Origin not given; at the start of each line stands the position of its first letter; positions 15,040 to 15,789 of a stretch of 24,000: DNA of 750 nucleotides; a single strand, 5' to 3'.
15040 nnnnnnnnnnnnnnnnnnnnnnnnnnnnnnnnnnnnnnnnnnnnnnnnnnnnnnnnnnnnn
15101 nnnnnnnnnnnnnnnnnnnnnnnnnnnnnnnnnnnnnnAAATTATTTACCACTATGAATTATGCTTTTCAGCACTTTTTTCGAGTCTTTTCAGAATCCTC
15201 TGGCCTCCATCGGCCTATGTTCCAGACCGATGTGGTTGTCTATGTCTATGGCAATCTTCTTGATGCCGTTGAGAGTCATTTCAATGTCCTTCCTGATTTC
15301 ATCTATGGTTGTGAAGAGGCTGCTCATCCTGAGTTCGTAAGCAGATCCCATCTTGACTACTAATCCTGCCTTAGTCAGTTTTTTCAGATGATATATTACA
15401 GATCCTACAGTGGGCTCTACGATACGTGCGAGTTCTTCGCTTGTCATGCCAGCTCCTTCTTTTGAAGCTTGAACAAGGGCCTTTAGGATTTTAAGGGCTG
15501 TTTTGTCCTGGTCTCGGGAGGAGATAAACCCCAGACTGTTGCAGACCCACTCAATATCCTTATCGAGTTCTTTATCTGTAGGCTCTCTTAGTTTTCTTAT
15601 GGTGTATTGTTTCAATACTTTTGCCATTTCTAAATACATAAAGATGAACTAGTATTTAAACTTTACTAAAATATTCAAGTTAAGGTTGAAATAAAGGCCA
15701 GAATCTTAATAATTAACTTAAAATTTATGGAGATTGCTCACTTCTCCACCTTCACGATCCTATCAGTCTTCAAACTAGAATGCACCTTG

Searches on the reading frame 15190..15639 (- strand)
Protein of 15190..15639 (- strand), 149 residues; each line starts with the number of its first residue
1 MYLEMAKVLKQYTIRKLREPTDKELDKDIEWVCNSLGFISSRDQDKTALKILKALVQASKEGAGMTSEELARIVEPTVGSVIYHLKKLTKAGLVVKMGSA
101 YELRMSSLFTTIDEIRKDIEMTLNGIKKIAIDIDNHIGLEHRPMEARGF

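Call 8: search_protein_families(library=pfam, proteins=[window:15190-15639:-], max_evalue=0.01)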
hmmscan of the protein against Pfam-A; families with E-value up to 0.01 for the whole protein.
window:15190-15639:- (149 aa): 7 families
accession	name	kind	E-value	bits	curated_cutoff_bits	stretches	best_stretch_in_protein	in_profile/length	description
PF12840.13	HTH_20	-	1.4e-09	38.2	27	1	45-95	3-49/51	Helix-turn-helix domain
PF01022.26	HTH_5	-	6.6e-08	32.8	22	1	45-94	1-45/47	Bacterial regulatory protein, arsR family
PF13412.12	HTH_24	-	2.1e-06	27.7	21.9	1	45-94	2-47/48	Winged helix-turn-helix DNA-binding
PF13463.12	HTH_27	-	0.00016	22.4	22.2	1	60-100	14-54/68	Winged helix DNA-binding domain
PF04182.18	B-block_TFIIIC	-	0.00019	21.8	22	1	59-98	13-52/73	B-block binding subunit of TFIIIC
PF20024.5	DUF6432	-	0.00047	20.8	29.6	1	42-95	8-59/97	Family of unknown function (DUF6432)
PF24038.1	DUF7347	-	0.00072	20.2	27.6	1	45-105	10-68/77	Domain of unknown function (DUF7347)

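Call 12: find_related_loci(query=window:15193-15639:-, collection=genome_contigs, flank=6000)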
Query window:15193-15639:- (149 aa) in genome_contigs; peptide patterns used: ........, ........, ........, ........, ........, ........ (x = any residue, [..] = any of these).
287 stretches matched a pattern; 4 encode a relative of the query (tblastn E <= 1e-3); 4 distinct loci.
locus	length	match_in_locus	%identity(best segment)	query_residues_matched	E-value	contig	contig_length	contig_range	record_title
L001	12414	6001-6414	69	5-142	3e-63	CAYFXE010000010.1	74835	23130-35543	MAG TPA_asm: uncultured Eubacteriales bacterium isolate ERP108616_co2_523 genome assembly, contig: NODE_285_length_74835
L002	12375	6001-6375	71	3-127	3e-59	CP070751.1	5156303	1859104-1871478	MAG: Thermoplasmata archaeon isolate bin33 chromosome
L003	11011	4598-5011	63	5-142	3e-57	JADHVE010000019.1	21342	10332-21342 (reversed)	MAG: Candidatus Woesearchaeota archaeon isolate BS150m-G64 BS-150m-C2112, whole genome shotgun sequence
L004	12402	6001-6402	32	7-137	5e-20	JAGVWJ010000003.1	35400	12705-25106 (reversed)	Candidatus Micrarchaeota archaeon isolate RIFCSPLOWO2_12_FULL_37_11 rifcsplowo2_12_scaffold_1173, whole genome shotgun s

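Call 24: find_related_loci(query=A1, collection=metagenome_contigs, flank=3500)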
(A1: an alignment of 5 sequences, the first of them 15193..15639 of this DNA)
Query A1 (149 aa) in metagenome_contigs; peptide patterns used: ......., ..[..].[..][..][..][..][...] (x = any residue, [..] = any of these).
600 stretches matched a pattern (row limit reached: there are more); 17 encode a relative of the query (tblastn E <= 1e-3); 17 distinct loci.
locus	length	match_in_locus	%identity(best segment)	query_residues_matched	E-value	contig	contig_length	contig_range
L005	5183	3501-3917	73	4-142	6e-68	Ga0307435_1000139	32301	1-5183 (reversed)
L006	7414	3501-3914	72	5-142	4e-66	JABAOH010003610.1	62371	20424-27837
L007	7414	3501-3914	70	5-142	6e-64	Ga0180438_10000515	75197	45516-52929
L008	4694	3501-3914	68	5-142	1e-63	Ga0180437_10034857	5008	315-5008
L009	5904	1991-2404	68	5-142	1e-63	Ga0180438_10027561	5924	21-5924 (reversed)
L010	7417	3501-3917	67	4-142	2e-61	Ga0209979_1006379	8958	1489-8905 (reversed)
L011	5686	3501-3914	64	5-142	9e-60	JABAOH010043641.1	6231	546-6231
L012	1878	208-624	69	4-142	1e-59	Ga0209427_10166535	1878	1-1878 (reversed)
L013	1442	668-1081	65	5-142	8e-61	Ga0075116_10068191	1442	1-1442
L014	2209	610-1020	68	4-142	6e-58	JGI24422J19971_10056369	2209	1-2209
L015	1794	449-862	63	5-142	2e-58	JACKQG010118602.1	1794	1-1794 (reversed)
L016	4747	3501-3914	60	5-142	1e-56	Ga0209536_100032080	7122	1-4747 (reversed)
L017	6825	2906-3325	39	3-142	3e-33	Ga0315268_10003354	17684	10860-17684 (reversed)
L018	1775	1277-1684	41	7-142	1e-32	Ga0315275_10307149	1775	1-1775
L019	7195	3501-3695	69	78-142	6e-26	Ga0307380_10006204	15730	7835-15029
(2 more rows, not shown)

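Call 44: search_protein_families(library=ncbifam, proteins=[window:15193-15639:-], max_evalue=1)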
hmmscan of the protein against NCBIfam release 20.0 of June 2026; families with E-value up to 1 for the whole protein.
window:15193-15639:- (149 aa): 8 families
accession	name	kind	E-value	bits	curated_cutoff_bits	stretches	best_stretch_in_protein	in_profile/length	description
NF033788.1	HTH_metalloreg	subfamily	0.00011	21.9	55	1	45-95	10-56/77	metalloregulator ArsR/SmtB family transcription factor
NF041413.1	ArsR_Rv2640c_fam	equivalog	0.0009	19.6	155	1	45-96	41-90/118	Rv2640c family ArsR-like transcriptional regulator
NF040939.2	trans_reg_lrs14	equivalog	0.0021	18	90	1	46-97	21-69/103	Lrs14 family HTH-type transcriptional regulator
NF033789.1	repress_SdpR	subfamily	0.0035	17.2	100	1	45-97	7-54/79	autorepressor SdpR family transcription factor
NF053606.1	Sta1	subfamily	0.016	15.3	80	1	45-100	19-70/100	Sta1 family transcriptional regulator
NF003256.0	PRK04214.1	equivalog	0.022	13.7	500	1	46-96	292-342/412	ribonuclease BN/unknown domain fusion protein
TIGR04176.1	MarR_EPS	equivalog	0.029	14.4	88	1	44-97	2-50/105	MarR family EPS-associated transcriptional regulator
NF004910.0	PRK06266.1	equivalog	0.15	11.2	180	0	43-94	26-73/185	transcription initiation factor E subunit alpha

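Call 45: search_solved_structures(query=window:15193-15639:-, max_evalue=1)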
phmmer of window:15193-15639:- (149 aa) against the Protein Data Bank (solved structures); distinct sequences matched with E-value up to 1: 26.
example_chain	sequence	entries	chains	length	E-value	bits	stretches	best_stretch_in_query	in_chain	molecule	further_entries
3v6p_A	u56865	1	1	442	0.32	14.4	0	38-75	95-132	dHax3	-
9t6t_A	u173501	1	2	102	0.33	14.3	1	69-108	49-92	Lmo1102 protein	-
3boq_A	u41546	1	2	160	0.37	14.2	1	43-107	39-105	Transcriptional regulator, MarR family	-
9t6r_A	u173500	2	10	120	0.41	14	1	69-116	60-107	Lmo1102 protein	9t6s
6jw3_A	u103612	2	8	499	0.45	13.9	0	38-74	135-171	TAL effector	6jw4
4ot0_A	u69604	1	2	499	0.46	13.8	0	38-75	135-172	Hax3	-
4osw_A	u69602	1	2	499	0.54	13.6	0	39-75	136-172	Hax3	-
4osj_A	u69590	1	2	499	0.58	13.5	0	38-75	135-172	Hax3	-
4gjr_A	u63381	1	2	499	0.6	13.5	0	38-75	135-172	Hax3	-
3v6t_A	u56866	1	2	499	0.61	13.5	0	38-75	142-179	dHax3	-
4oss_A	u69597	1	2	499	0.64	13.4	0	38-75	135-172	Hax3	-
2wte_A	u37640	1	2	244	0.65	13.4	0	41-119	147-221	CSA3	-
4osz_A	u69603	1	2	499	0.67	13.3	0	39-75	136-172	Hax3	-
6wxq_B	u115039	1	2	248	0.68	13.3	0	41-119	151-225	CRISPR-associated transcription factor Csa3 (Type I-A)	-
4osr_A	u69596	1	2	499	0.69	13.3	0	38-75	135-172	Hax3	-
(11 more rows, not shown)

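Call 46: find_homologous_proteins(query=window:15193-15639:-, max_evalue=1e-20)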
Query window:15193-15639:- (149 aa): 305 proteins with E <= 1e-20 among 355 candidates; the best 120 are listed.
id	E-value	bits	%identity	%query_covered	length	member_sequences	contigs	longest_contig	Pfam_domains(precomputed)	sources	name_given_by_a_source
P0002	1.1e-86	306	100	97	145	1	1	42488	PF12840.14,PF13412.13,PF01022.27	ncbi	ncbi:MAG: helix-turn-helix domain-containing protein [archaeon]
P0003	7.7e-68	245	82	95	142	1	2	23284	PF01022.27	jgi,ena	-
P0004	2.2e-60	221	74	93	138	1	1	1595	PF12840.14,PF01022.27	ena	-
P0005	3.0e-60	220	73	93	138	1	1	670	PF12840.14,PF01022.27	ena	-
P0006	3.3e-60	220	75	93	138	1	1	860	PF12840.14,PF13412.13,PF01022.27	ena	-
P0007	5.1e-60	219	75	93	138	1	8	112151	PF12840.14,PF13412.13,PF01022.27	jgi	jgi:predicted transcriptional regulator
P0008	1.0e-59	218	75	93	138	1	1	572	PF12840.14,PF13412.13,PF01022.27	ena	-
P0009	1.2e-59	218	73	93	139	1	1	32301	PF12840.14,PF01022.27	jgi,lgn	-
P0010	1.4e-59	218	72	93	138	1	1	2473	PF12840.14,PF01022.27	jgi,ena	-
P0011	1.5e-59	218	74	93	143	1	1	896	PF12840.14,PF01022.27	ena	-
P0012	1.6e-59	218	74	93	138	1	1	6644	PF12840.14,PF13412.13,PF01022.27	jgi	jgi:DNA-binding transcriptional ArsR family regulator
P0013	2.1e-59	217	73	93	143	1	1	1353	PF12840.14,PF01022.27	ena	-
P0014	3.1e-59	217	73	93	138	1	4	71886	PF12840.14,PF13412.13,PF01022.27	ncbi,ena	-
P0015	3.3e-59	217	73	93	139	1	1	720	PF12840.14,PF13412.13,PF01022.27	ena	-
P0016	3.4e-59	217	75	93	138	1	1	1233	PF12840.14,PF01022.27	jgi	-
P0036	9.6e-58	212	70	94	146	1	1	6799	PF20024.6,PF13412.13,PF01022.27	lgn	-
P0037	1.1e-57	212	70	93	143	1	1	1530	PF12840.14,PF01022.27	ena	-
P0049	2.7e-57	211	71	93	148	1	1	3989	PF12840.14,PF01022.27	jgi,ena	-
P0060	4.9e-57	210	66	96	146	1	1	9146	PF12840.14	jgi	jgi:hypothetical protein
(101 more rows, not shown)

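Call 47: find_encoding_contigs(protein=P0003, flank=5000, max_places=4)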
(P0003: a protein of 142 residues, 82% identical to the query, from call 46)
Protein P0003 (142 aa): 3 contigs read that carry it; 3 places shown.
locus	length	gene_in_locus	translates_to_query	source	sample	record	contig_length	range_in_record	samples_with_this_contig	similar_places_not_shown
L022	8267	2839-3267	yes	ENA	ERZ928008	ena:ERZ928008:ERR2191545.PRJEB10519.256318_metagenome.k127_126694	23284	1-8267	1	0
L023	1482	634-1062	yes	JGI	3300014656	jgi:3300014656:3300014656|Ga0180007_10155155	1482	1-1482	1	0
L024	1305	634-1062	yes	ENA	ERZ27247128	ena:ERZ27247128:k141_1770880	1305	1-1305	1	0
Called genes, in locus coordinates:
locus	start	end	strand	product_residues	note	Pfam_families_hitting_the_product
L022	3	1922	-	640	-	?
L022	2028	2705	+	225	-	-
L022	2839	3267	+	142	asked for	PF01022:HTH_5 (weak)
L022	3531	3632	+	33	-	-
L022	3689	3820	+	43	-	-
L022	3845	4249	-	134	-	-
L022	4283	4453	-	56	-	-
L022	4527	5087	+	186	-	-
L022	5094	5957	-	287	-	PF04055:Radical_SAM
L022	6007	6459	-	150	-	-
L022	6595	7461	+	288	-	-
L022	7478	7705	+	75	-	-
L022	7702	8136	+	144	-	-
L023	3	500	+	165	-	?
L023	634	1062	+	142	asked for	PF01022:HTH_5 (weak)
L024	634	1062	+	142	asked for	PF01022:HTH_5 (weak)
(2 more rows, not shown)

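Call 48: find_encoding_contigs(protein=P0002, flank=3000, max_places=3)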
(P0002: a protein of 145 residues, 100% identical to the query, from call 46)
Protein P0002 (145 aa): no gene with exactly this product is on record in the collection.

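Call 53: find_encoding_contigs(protein=P0007, flank=2500, max_places=4)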
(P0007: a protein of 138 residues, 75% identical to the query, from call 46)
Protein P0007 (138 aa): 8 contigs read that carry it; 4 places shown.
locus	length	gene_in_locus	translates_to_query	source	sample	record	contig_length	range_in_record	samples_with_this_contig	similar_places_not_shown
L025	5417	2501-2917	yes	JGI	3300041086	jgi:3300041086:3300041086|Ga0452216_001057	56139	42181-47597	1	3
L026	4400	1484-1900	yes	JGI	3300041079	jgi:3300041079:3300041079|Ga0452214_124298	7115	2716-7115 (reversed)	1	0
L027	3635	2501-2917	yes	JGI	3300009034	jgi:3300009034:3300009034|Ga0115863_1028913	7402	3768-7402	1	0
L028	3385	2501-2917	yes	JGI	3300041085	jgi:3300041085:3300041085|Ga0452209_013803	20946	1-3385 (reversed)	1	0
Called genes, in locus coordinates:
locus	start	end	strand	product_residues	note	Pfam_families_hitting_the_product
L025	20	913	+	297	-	PF04015:DUF362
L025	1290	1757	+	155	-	PF13730:HTH_36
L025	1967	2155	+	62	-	-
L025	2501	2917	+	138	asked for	PF01022:HTH_5 (weak), PF12840:HTH_20 (weak), PF13412:HTH_24 (faint)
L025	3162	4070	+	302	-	PF01261:AP_endonuc_2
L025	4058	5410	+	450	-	PF00483:NTP_transferase, PF01128:IspD (faint), PF12804:NTP_transf_3, PF01066:CDP-OH_P_transf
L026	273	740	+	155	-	PF13730:HTH_36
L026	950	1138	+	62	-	-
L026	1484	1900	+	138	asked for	PF01022:HTH_5 (weak), PF12840:HTH_20 (weak), PF13412:HTH_24 (faint)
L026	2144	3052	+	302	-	PF01261:AP_endonuc_2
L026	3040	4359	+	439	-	PF00483:NTP_transferase (weak), PF01066:CDP-OH_P_transf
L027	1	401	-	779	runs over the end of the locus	PF05569:Peptidase_M56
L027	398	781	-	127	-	PF03965:Penicillinase_R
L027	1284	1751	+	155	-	PF13730:HTH_36 (weak)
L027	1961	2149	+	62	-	-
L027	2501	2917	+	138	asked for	PF01022:HTH_5 (weak), PF12840:HTH_20 (weak), PF13412:HTH_24 (faint)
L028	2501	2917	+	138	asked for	PF01022:HTH_5 (weak), PF12840:HTH_20 (weak), PF13412:HTH_24 (faint)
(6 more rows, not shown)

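Call 54: find_encoding_contigs(protein=P0012, flank=2500, max_places=2)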
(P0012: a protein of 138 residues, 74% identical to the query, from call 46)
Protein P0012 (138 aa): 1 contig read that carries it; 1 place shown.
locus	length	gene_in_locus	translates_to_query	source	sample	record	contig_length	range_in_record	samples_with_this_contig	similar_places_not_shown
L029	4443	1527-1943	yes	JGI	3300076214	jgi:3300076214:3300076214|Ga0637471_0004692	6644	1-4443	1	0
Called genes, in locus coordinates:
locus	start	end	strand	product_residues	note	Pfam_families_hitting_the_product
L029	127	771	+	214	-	PF09997:DUF2238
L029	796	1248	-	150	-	PF09835:DUF2062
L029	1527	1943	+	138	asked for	PF01022:HTH_5 (weak), PF12840:HTH_20 (weak), PF13412:HTH_24 (weak)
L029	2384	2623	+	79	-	PF00833:Ribosomal_S17e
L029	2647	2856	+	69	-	PF01192:RNA_pol_Rpb6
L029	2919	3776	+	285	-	PF00924:MS_channel_2nd, PF21082:MS_channel_3rd (weak)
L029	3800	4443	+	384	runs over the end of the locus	PF05013:FGase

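Call 55: find_encoding_contigs(protein=P0014, flank=2500, max_places=2)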
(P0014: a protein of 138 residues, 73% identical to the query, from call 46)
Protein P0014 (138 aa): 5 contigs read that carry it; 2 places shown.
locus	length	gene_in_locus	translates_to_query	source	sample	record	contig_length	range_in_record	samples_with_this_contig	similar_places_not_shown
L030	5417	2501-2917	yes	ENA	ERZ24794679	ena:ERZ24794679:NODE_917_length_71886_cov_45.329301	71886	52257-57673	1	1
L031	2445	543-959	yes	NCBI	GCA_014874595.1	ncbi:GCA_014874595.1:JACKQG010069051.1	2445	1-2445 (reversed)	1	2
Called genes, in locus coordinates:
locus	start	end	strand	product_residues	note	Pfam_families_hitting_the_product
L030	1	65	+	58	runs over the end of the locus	-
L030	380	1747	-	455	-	PF05496:RuvB_N, PF00004:AAA, PF07728:AAA_5 (faint), PF16193:AAA_assoc_2, PF12002:MgsA_C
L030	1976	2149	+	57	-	-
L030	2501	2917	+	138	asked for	PF01022:HTH_5 (weak), PF12840:HTH_20 (weak), PF13412:HTH_24 (faint)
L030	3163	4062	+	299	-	PF01261:AP_endonuc_2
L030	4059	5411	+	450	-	PF00483:NTP_transferase, PF01128:IspD (weak), PF12804:NTP_transf_3, PF01066:CDP-OH_P_transf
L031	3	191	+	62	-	?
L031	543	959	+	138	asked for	PF01022:HTH_5 (weak), PF12840:HTH_20 (weak), PF13412:HTH_24 (faint)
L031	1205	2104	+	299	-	PF01261:AP_endonuc_2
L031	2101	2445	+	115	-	?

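Call 71: find_encoding_contigs(protein=P0036, flank=2500, max_places=2)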
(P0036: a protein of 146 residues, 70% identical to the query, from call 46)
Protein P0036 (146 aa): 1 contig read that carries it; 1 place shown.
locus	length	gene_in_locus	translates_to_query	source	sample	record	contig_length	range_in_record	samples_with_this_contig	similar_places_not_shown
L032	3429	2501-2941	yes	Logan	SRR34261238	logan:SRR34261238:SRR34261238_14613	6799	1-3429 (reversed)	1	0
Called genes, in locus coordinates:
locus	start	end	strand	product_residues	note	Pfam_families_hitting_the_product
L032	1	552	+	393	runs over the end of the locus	PF00815:Histidinol_dh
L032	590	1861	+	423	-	PF01409:tRNA-synt_2d (faint), PF13393:tRNA-synt_His, PF00587:tRNA-synt_2b (weak), PF03129:HGTP_anticodon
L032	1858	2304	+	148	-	PF09835:DUF2062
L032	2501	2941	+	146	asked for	PF20024:DUF6432 (faint), PF01022:HTH_5 (weak), PF13412:HTH_24 (weak)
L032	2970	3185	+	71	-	-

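Call 72: find_encoding_contigs(protein=P0049, flank=2500, max_places=2)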
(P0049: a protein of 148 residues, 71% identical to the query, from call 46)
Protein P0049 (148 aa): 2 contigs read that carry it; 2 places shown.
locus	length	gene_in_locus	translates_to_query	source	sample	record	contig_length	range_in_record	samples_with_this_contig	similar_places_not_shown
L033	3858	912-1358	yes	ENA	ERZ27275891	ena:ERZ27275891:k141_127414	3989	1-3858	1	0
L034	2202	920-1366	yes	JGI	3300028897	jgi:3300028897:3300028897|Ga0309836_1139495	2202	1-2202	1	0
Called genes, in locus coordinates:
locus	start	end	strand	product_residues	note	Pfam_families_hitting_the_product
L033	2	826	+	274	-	?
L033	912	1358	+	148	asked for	PF01022:HTH_5 (weak), PF12840:HTH_20 (weak)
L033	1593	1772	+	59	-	-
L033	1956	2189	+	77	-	-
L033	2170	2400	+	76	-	PF00833:Ribosomal_S17e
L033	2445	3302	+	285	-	PF00924:MS_channel_2nd, PF21082:MS_channel_3rd (faint)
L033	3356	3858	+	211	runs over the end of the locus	?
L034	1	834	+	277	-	?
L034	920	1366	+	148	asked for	PF01022:HTH_5 (weak), PF12840:HTH_20 (weak)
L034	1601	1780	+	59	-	-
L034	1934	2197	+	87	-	-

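Call 73: find_encoding_contigs(protein=P0060, flank=2500, max_places=2)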
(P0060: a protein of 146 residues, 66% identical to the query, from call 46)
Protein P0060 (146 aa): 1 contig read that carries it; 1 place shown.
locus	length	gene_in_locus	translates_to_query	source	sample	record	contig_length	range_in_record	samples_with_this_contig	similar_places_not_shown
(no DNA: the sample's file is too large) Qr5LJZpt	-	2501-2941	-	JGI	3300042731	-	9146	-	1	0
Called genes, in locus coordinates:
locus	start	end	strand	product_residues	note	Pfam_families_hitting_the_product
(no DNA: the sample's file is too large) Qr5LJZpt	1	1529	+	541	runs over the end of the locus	PF01019:G_glu_transpept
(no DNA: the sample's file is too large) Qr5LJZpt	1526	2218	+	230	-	PF05013:FGase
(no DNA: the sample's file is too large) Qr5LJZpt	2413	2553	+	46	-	-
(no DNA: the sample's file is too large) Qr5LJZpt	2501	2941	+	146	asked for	PF12840:HTH_20 (weak)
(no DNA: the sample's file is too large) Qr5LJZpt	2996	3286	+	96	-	-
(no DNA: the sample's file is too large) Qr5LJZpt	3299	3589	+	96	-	-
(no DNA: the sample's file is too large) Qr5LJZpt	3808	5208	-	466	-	PF00072:Response_reg, PF00158:Sigma54_activat, PF14532:Sigma54_activ_2, PF00004:AAA (weak), PF07728:AAA_5 (weak), PF25601:AAA_lid_14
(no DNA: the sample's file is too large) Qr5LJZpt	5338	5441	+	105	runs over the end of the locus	-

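Call 74: find_encoding_contigs(protein=P0010, flank=2500, max_places=2)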
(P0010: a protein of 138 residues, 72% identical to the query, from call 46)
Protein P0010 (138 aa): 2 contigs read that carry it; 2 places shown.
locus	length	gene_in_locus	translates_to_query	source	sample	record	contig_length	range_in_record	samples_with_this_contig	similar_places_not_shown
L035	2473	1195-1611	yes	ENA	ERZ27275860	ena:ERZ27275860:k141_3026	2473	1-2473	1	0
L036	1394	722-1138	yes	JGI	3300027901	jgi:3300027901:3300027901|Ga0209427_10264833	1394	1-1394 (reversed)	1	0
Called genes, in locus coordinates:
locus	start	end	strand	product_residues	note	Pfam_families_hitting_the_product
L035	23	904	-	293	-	PF00924:MS_channel_2nd, PF21082:MS_channel_3rd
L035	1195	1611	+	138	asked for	PF01022:HTH_5 (weak), PF12840:HTH_20 (weak)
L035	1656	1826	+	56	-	-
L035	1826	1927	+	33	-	-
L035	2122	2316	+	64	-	PF00833:Ribosomal_S17e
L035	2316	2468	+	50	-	-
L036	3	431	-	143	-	?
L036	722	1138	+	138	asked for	PF01022:HTH_5 (weak), PF12840:HTH_20 (weak)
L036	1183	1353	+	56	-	-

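Call 98: search_protein_families(library=padloc, proteins=[window:15193-15639:-], max_evalue=1)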
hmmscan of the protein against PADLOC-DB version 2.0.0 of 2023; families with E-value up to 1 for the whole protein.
window:15193-15639:- (149 aa): 13 families
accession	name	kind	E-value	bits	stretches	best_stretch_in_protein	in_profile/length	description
PDLC01438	Csa3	-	5.3e-06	24.7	1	35-109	144-199/305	"CAS-I,CAS-II,CAS-III,CAS-IV,CAS-V,CAS-VI; associated_signaling"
PDLC01720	Csa3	-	1.9e-05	23.2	1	26-111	9-84/118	Csa3_1_CAS-I-II-III-IV-V-VI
PDLC04369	PDC-M05A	-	0.0007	17.3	1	48-103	15-68/201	-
PDLC01879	CARF3--CARF_TM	-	0.0014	16.3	1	43-103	153-209/222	-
PDLC01866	CARF3--CARF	-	0.0015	16.6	1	43-121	136-196/207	-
PDLC01850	CARF3--CARF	-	0.0027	15.6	1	38-107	138-202/209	-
PDLC01044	Csa3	-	0.0063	14.4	1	43-103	133-186/194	Type I-A associated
PDLC01857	CARF3--CARF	-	0.0091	13.6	1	53-112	133-192/201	-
PDLC01268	CasR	-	0.0095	13.9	1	22-95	106-168/179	"CAS-I,CAS-II,CAS-III,CAS-IV,CAS-V,CAS-VI; associated_signaling"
PDLC04368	PDC-M05A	-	0.011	13.6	1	48-96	15-61/201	-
PDLC01872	CARF3--CARF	-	0.011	13.5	1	29-94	123-186/209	-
PDLC01434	CasR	-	0.012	13.5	1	39-98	124-175/191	"CAS-I,CAS-II,CAS-III,CAS-IV,CAS-V,CAS-VI; associated_signaling"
PDLC04984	PDC-S27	-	0.02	11.8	1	43-114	248-317/474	-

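Call 99: search_protein_families(library=phrogs, proteins=[window:15193-15639:-], max_evalue=1)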
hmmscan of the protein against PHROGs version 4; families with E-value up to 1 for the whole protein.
window:15193-15639:- (149 aa): 11 families
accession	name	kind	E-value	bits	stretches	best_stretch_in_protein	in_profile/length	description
phrog_1123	-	unknown function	8.8e-05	23.3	1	53-100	34-82/112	-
phrog_1368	-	transcription regulation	0.00059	20.6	1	44-108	9-70/101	transcriptional regulator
phrog_26620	-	unknown function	0.043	14.9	1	104-125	46-67/105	-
phrog_3675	-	unknown function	0.075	13.9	1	43-126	4-84/110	-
phrog_5978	-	unknown function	0.076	13.1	1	33-105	292-352/364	-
phrog_142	-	moron, auxiliary metabolic gene and host takeover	0.17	13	1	48-104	10-66/116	Ren-like exclusion protein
phrog_10585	-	unknown function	0.18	12.7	0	50-82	13-45/66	-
phrog_25395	-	unknown function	0.21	12.9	1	50-99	29-77/93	-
phrog_323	-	transcription regulation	0.26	11.8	1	63-128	163-238/319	transcriptional regulator, D5-like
phrog_15804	-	unknown function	0.28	12.3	0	5-20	12-27/37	-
phrog_678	-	DNA, RNA and nucleotide metabolism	0.3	11.6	1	54-99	80-120/346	replication initiation O-like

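Call 101: find_encoding_contigs(protein=P0013, flank=2000, max_places=2)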
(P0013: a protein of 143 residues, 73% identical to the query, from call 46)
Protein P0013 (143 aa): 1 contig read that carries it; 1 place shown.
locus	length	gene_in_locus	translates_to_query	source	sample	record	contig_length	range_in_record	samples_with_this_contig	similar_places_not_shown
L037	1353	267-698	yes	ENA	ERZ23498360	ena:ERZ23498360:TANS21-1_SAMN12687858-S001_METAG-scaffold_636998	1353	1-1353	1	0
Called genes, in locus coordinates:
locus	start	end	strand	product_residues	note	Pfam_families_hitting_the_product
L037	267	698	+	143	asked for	PF01022:HTH_5 (weak), PF12840:HTH_20 (weak)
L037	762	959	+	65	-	-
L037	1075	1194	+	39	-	-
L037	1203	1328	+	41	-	-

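Call 102: find_encoding_contigs(protein=P0037, flank=2000, max_places=2)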
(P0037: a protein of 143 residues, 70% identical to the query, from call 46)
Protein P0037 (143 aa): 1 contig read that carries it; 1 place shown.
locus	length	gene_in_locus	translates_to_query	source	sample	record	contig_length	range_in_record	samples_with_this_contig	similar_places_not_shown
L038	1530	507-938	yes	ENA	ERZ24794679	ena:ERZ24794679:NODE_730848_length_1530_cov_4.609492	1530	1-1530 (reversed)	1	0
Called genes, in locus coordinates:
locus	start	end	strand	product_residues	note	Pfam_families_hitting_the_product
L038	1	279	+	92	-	?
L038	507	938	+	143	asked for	PF01022:HTH_5 (weak), PF12840:HTH_20 (weak)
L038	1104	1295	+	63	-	-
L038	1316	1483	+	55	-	-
